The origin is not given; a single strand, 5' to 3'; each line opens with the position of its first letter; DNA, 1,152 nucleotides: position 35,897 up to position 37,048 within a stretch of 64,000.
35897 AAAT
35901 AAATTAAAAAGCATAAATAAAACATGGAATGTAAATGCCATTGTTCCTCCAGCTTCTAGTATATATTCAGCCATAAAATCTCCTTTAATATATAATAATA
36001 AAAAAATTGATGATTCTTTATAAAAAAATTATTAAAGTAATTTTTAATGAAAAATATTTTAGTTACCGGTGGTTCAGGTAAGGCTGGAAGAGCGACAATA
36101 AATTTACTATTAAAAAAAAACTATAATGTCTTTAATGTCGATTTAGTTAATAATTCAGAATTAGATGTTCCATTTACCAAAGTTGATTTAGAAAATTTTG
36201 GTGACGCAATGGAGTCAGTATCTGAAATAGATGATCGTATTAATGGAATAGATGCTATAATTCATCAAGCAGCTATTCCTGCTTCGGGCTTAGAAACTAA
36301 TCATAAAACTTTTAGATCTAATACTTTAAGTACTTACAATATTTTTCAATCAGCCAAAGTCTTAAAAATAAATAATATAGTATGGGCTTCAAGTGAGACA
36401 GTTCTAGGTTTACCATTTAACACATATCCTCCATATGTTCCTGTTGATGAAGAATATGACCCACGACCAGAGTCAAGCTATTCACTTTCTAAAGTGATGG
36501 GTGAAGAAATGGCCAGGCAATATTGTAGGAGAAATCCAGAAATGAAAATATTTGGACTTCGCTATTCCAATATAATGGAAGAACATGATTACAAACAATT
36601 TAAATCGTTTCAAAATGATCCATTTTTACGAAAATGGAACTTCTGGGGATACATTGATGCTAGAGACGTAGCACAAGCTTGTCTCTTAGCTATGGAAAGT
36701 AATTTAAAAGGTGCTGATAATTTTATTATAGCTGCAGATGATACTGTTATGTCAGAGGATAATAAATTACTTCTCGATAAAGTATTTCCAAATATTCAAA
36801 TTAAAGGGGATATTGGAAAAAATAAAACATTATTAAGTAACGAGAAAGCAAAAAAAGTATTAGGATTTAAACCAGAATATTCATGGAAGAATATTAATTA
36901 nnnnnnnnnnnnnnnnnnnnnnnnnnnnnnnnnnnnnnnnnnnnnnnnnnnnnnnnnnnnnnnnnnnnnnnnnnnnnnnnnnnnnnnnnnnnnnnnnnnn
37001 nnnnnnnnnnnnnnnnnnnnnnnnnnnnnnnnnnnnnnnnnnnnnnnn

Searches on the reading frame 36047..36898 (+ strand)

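Call 40: search_protein_families(library=pfam, proteins=[window:36047-36898:+], max_evalue=0.001)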
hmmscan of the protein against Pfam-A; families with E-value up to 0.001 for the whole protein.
window:36047-36898:+ (284 aa): 8 families
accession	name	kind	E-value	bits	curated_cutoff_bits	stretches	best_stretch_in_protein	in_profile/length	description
PF01370.27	Epimerase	-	1.8e-25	90.2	20.9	1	4-221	1-230/240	NAD dependent epimerase/dehydratase family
PF16363.11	GDP_Man_Dehyd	-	1.8e-15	57.6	27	1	5-175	1-182/332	GDP-mannose 4,6 dehydratase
PF01073.25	3Beta_HSD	-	7.9e-12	45.2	22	1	5-158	1-159/280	3-beta hydroxysteroid dehydrogenase/isomerase family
PF07993.18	NAD_binding_4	-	8.6e-08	32.1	20.1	1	60-180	81-211/258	Male sterility protein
PF04321.23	RmlD_sub_bind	-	6.6e-06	25.9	27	1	3-162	2-142/287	RmlD substrate binding domain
PF02719.21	Polysacc_synt_2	-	0.00014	21.6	20.2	0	4-117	1-129/293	Polysaccharide biosynthesis protein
PF00106.31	adh_short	-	0.00019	21.4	26.6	1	2-90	1-106/195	short chain dehydrogenase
PF13460.12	NAD_binding_10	-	0.00041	20.7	27.2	1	8-119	1-101/184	NAD(P)H-binding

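Call 62: search_protein_families(library=ncbifam, proteins=[window:36047-36898:+], max_evalue=0.00001)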
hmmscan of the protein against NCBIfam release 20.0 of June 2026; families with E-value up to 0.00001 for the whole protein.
window:36047-36898:+ (284 aa): 13 families
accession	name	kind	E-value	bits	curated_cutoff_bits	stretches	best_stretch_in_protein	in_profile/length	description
TIGR01179.1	galE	equivalog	3.2e-18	65.7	262.3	1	3-178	1-178/332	UDP-glucose 4-epimerase GalE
TIGR02197.1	heptose_epim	equivalog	3.7e-17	62.5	274.6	1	4-181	1-175/316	ADP-glyceromanno-heptose 6-epimerase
TIGR03466.1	HpnA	hypoth_equivalog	1.9e-15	56.6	367.65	1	3-166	2-162/327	hopanoid-associated sugar epimerase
NF041293.1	G6PDh_Azf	equivalog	5.6e-14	52.2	400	1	3-187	4-193/252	NAD-dependent glucose-6-phosphate dehydrogenase Azf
NF007956.0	PRK10675.1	subfamily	1e-13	51.2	394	1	3-184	2-188/338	UDP-glucose 4-epimerase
TIGR04180.1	EDH_00030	hypoth_equivalog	1.4e-10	40.7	475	1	4-161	1-161/297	NAD-dependent 4,6-dehydratase LegB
NF005007.0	PRK06398.1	equivalog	6.4e-10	38.6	341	1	2-79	8-85/259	aldose dehydrogenase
NF042422.1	oxyalk_red_OleD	equivalog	2.5e-09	36.9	580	1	3-120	2-114/329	2-alkyl-3-oxoalkanoate reductase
NF004817.0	PRK06171.1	subfamily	5.7e-08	32.6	304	1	2-107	10-117/265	sorbitol-6-phosphate dehydrogenase subunit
NF043036.1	ErythonDh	equivalog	3.7e-07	29.6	325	1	3-162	2-166/321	D-erythronate dehydrogenase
NF052578.1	StrlDmthSdmBMthl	equivalog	5.8e-07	29.6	600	0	4-121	3-118/328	sterol demethylase protein SdmB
NF042423.1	oxyalk_red_Shew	equivalog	1.8e-06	27.3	580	1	2-119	9-121/331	2-alkyl-3-oxoalkanoate reductase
TIGR03589.1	PseB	equivalog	4.7e-06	25.8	407.75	0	2-118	5-127/324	UDP-N-acetylglucosamine 4,6-dehydratase (inverting)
